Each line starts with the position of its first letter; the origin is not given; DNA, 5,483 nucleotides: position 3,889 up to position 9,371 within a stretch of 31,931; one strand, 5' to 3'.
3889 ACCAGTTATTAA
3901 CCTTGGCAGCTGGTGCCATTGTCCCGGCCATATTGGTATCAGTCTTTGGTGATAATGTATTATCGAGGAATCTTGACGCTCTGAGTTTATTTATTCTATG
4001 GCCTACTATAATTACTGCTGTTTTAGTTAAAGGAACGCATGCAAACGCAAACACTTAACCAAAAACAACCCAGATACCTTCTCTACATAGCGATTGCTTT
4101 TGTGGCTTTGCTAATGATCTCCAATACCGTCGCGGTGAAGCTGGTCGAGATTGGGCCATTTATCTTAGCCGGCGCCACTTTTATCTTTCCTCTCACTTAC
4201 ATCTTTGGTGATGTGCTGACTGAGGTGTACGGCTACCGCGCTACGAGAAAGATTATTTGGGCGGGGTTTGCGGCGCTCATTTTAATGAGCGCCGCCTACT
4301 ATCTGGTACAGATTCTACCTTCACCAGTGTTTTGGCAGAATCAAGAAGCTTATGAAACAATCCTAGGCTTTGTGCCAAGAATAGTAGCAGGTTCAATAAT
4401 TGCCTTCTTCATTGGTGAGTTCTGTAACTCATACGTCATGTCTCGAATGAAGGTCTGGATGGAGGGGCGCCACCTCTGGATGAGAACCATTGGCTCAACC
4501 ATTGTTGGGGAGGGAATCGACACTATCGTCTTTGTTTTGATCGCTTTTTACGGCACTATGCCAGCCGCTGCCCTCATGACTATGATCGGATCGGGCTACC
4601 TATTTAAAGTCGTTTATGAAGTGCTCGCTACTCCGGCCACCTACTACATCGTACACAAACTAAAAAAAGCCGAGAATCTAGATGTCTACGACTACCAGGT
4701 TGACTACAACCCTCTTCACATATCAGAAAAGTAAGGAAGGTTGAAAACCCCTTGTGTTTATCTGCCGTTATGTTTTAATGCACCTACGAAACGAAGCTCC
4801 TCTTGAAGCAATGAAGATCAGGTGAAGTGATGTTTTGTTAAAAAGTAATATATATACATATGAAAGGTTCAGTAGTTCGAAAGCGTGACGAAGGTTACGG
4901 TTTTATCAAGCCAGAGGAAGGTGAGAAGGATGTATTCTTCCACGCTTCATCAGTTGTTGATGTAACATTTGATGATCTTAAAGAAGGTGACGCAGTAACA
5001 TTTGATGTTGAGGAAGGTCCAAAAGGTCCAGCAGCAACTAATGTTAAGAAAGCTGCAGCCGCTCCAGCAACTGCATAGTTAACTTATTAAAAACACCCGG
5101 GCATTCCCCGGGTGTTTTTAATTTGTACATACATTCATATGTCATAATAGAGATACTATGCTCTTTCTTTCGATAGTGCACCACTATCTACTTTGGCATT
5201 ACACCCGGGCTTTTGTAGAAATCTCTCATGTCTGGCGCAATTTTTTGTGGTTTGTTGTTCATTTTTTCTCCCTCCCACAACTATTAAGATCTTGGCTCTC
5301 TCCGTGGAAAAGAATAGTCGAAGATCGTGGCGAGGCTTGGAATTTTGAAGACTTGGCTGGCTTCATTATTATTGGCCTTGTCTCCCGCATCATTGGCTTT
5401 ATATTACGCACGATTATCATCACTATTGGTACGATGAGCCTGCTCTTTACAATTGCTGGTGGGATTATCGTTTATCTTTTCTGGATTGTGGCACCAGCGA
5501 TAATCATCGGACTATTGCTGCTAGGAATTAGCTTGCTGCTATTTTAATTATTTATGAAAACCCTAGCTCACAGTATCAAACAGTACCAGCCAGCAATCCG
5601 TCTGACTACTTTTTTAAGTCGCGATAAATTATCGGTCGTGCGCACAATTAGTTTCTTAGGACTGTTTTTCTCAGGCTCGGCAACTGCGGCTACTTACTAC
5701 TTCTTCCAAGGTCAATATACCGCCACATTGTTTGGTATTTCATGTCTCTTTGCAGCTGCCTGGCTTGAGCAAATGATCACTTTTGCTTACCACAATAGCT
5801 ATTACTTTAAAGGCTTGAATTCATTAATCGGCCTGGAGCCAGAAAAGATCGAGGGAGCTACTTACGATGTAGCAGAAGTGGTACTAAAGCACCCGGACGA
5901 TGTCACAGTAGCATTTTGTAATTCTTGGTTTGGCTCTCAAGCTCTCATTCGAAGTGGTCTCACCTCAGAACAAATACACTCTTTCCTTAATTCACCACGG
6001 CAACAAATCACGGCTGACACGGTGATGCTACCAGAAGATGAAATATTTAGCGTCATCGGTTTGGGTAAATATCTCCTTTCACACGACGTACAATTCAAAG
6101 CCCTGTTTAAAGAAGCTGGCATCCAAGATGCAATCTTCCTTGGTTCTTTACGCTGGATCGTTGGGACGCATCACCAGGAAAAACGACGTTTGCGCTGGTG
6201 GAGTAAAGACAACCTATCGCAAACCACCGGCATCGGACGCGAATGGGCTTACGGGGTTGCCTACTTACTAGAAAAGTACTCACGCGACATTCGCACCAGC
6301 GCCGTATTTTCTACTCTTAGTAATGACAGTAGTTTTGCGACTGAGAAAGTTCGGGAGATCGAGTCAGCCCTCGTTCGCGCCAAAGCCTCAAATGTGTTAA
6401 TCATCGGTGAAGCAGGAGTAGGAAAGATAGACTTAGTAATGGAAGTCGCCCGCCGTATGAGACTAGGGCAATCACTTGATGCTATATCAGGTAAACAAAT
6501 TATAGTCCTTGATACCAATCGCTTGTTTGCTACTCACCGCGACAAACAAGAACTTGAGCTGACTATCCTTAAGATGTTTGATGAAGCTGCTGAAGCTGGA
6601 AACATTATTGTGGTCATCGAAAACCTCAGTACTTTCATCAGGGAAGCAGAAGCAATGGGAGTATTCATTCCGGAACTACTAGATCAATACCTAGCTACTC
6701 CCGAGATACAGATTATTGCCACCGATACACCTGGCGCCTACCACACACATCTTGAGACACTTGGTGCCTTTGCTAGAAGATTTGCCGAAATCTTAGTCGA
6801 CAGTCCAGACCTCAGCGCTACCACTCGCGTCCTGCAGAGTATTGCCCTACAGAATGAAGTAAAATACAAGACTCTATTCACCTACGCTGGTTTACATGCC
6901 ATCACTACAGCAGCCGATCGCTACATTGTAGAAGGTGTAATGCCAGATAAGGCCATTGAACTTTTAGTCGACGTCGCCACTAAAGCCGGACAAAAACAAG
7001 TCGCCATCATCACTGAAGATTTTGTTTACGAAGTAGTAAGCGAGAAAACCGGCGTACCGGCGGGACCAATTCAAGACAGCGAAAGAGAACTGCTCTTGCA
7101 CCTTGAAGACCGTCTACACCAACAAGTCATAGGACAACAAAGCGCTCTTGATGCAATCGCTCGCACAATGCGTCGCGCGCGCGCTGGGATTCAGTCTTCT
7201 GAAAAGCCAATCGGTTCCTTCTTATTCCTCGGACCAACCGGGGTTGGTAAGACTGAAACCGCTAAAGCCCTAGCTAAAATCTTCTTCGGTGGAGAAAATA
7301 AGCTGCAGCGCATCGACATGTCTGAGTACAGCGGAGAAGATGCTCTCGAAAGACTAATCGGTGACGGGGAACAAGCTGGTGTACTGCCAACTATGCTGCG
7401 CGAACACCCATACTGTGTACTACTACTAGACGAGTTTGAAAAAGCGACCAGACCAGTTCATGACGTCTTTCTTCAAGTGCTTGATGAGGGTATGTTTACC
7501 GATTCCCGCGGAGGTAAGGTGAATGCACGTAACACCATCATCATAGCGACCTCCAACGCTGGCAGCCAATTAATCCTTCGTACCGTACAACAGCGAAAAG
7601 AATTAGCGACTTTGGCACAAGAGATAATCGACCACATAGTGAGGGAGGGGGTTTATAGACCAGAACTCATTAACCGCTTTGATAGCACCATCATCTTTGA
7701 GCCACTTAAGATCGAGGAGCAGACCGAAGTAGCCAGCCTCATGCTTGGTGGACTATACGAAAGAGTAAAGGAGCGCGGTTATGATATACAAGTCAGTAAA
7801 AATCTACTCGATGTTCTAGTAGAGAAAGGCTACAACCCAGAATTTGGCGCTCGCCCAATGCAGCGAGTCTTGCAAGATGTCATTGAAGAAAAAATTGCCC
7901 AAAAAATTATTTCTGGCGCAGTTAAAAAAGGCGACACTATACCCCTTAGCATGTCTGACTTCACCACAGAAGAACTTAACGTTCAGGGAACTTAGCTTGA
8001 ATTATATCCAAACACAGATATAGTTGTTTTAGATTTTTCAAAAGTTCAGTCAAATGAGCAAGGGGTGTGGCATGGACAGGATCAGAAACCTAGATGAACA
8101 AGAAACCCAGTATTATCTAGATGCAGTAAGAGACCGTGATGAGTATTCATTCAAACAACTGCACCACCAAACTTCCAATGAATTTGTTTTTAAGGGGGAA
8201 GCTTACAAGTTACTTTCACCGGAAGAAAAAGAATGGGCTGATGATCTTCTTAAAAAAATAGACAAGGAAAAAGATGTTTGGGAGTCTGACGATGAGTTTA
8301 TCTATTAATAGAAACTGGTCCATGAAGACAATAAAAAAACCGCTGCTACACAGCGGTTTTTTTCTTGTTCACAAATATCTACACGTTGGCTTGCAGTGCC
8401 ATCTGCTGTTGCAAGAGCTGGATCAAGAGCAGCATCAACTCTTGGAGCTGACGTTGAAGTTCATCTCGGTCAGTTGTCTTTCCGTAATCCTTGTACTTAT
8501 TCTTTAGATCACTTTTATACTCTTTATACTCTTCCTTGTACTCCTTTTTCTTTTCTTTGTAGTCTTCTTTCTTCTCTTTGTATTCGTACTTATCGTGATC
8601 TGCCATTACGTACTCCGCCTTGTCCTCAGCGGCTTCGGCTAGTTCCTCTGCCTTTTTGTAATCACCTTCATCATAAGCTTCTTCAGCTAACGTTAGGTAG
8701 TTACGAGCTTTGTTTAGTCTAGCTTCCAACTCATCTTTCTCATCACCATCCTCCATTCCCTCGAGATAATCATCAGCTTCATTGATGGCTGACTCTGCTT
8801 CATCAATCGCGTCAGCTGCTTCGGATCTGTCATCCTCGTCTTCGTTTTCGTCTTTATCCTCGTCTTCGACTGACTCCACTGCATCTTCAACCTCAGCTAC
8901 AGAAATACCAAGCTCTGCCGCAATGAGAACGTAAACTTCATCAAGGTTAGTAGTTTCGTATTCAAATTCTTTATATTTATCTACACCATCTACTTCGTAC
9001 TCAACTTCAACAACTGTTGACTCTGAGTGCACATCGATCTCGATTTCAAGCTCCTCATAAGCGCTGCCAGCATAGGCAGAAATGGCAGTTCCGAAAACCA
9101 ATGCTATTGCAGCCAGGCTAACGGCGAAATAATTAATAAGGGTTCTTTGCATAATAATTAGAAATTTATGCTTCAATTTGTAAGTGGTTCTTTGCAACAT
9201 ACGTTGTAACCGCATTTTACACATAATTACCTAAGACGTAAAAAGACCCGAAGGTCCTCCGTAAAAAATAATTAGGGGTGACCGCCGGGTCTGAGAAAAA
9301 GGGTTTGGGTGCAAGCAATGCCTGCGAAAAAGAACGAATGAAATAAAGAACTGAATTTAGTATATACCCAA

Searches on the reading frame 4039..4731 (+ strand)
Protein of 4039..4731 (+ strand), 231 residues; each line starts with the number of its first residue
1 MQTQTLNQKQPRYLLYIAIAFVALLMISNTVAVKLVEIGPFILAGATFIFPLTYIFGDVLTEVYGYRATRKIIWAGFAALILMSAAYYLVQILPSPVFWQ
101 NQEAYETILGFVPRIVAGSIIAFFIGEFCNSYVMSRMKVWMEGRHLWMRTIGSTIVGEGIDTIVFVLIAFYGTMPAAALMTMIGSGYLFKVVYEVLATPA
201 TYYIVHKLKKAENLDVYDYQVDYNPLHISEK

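Call 28: search_protein_families(library=pfam, proteins=[window:4039-4731:+], max_evalue=0.01)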
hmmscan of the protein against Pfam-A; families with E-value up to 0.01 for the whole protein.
window:4039-4731:+ (231 aa): 1 family
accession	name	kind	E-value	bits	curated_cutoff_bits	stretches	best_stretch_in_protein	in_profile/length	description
PF02592.20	Vut_1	-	8.1e-54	182.5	27.2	1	45-203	2-151/152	Putative vitamin uptake transporter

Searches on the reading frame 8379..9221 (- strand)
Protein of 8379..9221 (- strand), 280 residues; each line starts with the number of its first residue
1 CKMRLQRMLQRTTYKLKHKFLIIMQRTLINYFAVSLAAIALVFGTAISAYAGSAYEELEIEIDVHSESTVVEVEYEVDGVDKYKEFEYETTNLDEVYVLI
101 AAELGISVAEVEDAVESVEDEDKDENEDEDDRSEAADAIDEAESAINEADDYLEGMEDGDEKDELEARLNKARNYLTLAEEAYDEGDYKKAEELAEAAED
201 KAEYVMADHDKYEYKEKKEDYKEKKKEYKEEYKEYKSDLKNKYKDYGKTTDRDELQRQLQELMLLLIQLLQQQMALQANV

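Call 28: search_protein_families(library=pfam, proteins=[window:8379-9221:-], max_evalue=0.01)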
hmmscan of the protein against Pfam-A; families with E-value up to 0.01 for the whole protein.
window:8379-9221:- (280 aa): 1 family
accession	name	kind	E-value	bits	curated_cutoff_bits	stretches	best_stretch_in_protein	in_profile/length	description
PF14346.11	DUF4398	-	0.0043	18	27.9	1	138-204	2-61/78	Domain of unknown function (DUF4398)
